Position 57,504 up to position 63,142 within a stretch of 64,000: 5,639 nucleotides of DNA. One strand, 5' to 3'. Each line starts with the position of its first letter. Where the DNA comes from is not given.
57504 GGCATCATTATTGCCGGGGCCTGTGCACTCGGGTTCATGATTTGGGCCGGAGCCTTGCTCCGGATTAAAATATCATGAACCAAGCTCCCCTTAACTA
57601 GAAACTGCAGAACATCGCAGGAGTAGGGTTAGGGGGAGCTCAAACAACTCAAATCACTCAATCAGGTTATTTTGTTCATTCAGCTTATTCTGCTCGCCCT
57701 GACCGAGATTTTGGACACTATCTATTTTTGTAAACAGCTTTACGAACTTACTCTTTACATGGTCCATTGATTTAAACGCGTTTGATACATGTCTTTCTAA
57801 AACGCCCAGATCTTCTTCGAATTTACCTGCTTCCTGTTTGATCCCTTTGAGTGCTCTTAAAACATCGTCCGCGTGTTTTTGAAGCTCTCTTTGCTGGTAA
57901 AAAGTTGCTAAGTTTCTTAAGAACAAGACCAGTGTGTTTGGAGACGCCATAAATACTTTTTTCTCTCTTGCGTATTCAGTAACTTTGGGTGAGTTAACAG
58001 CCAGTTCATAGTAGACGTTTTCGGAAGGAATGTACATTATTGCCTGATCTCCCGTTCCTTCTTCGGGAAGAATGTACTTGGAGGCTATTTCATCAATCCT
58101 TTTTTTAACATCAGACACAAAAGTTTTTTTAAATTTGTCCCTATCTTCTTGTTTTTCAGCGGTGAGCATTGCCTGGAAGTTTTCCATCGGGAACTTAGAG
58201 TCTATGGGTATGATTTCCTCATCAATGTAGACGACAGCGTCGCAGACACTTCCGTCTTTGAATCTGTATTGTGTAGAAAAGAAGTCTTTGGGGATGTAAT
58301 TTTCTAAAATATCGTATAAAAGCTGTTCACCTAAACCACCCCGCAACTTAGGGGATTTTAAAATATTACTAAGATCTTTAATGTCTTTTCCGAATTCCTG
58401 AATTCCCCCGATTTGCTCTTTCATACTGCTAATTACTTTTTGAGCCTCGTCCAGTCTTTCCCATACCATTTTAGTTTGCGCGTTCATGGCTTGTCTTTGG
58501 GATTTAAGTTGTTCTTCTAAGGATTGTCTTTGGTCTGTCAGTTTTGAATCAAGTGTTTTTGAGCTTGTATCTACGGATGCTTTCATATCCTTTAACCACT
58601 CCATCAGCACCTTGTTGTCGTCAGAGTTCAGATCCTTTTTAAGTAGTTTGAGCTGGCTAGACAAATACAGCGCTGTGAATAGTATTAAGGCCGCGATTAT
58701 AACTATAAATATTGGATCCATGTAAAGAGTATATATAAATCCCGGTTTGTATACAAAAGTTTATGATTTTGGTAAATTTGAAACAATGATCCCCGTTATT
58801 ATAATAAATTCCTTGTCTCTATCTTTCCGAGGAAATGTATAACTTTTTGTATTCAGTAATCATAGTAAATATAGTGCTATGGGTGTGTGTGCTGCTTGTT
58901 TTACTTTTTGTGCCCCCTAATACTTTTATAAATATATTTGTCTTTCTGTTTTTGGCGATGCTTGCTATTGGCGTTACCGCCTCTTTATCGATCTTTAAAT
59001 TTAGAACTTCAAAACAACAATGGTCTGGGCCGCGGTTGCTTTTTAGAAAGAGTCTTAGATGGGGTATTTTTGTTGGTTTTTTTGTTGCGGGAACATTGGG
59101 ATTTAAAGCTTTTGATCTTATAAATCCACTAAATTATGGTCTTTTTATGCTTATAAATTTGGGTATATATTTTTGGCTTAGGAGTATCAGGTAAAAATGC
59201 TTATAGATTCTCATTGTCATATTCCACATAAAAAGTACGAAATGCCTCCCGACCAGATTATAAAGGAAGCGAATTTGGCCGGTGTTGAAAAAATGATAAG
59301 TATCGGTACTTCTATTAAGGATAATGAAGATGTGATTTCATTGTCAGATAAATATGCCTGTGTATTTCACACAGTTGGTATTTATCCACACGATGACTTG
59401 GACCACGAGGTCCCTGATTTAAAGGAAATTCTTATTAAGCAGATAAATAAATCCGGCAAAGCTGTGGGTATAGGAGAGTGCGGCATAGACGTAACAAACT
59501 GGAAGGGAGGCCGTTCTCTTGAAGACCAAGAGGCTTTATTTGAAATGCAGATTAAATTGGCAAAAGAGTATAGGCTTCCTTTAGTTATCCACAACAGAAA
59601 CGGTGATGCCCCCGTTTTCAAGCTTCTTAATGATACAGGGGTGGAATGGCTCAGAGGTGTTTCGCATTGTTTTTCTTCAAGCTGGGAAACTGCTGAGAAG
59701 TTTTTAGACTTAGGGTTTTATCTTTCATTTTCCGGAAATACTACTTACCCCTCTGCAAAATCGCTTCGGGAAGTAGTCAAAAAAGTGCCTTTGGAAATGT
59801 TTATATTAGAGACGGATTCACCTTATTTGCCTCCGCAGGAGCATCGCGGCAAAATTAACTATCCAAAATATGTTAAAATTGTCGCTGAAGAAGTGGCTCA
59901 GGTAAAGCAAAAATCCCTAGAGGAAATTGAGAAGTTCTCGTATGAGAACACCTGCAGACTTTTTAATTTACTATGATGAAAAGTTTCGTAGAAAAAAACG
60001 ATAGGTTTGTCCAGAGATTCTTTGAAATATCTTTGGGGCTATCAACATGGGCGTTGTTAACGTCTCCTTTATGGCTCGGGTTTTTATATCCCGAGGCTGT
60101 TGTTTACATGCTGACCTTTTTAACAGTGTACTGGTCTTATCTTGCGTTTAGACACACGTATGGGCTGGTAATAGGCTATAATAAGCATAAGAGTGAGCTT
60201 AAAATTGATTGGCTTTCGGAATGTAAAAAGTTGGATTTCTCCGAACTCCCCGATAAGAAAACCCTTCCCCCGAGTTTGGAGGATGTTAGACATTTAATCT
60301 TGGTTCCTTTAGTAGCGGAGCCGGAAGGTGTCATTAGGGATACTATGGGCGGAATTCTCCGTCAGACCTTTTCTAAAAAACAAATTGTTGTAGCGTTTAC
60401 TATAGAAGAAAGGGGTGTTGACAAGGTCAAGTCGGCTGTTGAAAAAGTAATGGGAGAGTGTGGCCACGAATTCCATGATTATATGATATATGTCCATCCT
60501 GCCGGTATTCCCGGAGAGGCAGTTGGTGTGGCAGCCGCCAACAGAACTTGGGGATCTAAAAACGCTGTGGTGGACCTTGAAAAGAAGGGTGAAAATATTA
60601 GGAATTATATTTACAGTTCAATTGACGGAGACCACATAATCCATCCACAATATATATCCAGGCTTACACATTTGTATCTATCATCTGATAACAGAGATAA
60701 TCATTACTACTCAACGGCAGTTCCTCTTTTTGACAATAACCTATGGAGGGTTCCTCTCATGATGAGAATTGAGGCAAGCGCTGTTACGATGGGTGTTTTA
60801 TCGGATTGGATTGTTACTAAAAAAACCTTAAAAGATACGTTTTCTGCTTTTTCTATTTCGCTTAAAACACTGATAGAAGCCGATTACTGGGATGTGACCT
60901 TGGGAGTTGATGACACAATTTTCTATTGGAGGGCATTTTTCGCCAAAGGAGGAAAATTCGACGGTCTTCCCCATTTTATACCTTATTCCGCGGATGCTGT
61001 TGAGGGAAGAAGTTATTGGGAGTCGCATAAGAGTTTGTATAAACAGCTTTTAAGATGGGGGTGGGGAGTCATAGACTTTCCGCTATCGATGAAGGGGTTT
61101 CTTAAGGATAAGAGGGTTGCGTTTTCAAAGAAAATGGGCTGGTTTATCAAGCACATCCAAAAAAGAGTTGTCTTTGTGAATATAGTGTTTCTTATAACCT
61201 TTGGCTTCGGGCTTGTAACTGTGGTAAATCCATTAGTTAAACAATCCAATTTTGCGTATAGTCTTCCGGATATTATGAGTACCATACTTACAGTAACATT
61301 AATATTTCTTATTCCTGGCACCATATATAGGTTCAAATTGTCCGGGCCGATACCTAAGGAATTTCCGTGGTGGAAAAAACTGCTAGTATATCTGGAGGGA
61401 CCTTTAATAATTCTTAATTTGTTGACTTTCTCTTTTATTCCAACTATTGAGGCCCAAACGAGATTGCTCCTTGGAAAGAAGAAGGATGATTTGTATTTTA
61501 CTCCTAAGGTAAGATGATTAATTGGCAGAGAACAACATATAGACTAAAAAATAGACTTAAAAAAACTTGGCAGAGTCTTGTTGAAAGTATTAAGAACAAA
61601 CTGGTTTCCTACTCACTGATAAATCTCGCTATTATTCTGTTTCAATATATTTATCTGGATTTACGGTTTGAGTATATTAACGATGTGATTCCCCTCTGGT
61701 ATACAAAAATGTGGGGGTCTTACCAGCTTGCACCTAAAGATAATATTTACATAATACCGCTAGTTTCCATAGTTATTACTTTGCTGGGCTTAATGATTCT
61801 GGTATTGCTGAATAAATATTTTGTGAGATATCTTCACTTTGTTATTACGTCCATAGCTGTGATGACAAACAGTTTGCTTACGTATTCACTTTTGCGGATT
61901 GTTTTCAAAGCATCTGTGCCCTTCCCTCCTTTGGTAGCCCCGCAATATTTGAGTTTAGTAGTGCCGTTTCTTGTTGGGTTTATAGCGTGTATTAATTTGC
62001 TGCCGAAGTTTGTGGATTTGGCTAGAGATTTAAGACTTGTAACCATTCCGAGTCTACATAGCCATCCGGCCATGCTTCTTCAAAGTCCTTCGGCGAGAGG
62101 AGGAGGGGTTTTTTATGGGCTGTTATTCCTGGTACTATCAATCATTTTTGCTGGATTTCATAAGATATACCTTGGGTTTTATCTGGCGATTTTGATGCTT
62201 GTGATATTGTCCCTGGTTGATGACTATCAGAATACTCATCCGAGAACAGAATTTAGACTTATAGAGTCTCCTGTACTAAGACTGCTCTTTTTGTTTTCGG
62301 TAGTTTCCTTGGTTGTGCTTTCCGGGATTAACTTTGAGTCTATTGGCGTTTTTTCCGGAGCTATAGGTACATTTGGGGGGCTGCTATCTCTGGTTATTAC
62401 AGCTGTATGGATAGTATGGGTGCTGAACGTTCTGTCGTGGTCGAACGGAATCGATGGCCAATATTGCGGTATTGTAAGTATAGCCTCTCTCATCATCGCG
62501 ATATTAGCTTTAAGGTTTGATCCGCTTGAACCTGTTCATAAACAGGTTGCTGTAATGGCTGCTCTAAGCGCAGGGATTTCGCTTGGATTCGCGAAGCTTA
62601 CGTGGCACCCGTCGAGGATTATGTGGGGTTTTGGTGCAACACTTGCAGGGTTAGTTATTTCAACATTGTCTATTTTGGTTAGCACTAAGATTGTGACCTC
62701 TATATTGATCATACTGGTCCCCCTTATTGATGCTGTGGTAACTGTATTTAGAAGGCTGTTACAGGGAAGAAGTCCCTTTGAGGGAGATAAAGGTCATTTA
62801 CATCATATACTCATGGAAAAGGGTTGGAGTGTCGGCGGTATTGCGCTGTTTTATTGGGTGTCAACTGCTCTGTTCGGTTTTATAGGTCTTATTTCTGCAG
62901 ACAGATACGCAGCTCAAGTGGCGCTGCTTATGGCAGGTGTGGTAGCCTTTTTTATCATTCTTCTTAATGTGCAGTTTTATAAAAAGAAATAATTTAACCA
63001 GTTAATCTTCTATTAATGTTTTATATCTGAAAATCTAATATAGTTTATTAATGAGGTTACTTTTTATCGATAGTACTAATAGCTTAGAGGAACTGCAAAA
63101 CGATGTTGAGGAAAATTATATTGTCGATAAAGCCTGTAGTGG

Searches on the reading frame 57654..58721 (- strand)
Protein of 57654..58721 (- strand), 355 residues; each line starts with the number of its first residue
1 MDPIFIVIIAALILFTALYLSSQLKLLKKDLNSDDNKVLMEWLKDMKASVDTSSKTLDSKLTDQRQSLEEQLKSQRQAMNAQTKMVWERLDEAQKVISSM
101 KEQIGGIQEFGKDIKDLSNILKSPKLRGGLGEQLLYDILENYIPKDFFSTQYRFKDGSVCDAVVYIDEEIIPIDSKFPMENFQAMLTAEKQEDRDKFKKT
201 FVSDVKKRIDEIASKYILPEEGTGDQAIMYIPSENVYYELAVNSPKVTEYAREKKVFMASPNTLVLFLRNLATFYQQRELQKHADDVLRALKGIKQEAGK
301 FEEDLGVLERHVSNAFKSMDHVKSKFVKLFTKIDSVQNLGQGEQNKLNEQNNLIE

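Call 59: search_protein_families(library=pfam, proteins=[window:57654-58721:-], max_evalue=0.00001)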
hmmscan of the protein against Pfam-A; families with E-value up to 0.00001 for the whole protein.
window:57654-58721:- (355 aa): 1 family
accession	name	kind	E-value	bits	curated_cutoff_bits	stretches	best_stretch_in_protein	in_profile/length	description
PF02646.22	RmuC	-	2e-53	181.8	26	1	60-344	2-289/291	RmuC family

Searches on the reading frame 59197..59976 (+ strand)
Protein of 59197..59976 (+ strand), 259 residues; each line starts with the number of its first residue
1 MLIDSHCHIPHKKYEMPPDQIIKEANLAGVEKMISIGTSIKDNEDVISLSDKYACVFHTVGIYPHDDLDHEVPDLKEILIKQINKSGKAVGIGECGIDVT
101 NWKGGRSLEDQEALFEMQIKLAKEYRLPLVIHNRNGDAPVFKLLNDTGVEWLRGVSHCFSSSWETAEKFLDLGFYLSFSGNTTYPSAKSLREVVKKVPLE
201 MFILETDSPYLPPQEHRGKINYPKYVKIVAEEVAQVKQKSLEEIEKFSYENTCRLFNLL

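Call 59: search_protein_families(library=pfam, proteins=[window:59197-59976:+], max_evalue=0.00001)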
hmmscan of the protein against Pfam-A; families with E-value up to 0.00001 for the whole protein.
window:59197-59976:+ (259 aa): 1 family
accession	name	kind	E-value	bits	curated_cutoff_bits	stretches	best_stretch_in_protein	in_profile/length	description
PF01026.27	TatD_DNase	-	1.1e-73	248.2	27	1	3-257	1-253/253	TatD related DNase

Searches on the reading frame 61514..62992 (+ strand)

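Call 59: search_protein_families(library=pfam, proteins=[window:61514-62992:+], max_evalue=0.00001)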
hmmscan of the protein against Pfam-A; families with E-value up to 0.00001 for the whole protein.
window:61514-62992:+ (492 aa): 1 family
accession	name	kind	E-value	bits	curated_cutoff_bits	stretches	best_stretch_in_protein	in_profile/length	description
PF00953.26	Glycos_transf_4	-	9.4e-14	52.1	27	1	220-389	2-159/160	Glycosyl transferase family 4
